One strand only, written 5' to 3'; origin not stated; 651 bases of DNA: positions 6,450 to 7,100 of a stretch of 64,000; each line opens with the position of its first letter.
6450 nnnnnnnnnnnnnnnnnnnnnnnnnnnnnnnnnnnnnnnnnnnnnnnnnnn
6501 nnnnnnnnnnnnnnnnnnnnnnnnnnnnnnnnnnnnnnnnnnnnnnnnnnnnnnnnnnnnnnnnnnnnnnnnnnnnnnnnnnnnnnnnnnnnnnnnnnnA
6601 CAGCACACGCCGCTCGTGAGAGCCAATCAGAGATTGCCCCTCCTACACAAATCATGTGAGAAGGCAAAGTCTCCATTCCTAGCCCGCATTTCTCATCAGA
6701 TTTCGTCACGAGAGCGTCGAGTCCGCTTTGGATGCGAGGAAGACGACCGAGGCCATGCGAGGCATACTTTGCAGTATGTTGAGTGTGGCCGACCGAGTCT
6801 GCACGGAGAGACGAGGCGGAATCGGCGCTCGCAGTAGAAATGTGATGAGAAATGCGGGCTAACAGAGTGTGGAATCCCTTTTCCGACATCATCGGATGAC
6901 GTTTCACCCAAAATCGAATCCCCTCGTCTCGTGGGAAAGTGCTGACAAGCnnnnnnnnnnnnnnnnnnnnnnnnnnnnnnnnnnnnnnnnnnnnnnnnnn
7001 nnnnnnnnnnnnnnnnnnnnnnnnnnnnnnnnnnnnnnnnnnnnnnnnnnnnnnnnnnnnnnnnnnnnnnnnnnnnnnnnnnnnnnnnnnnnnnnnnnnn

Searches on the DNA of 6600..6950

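Call 38: search_rna_families(source=window, start=6600, end=6950, threshold=evalue, max_evalue=1)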
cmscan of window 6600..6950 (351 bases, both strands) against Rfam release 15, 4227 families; matches with E-value up to 1: 2.
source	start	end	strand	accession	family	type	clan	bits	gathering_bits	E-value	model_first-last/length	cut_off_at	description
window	6807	6868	+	RF01120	sR33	Gene; snRNA; snoRNA; CD-box;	-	17.8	37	0.21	1-55/55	no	Small nucleolar RNA sR33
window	6838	6919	+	RF01123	sR35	Gene; snRNA; snoRNA; CD-box;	-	13.3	60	0.66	1-57/57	no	Small nucleolar RNA sR35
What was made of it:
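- On Hammerhead or other self-cleaving ribozyme (considered because of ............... in the termini): The only hits were two C/D-box noise matches at E = 0.2-0.7 (call 38).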
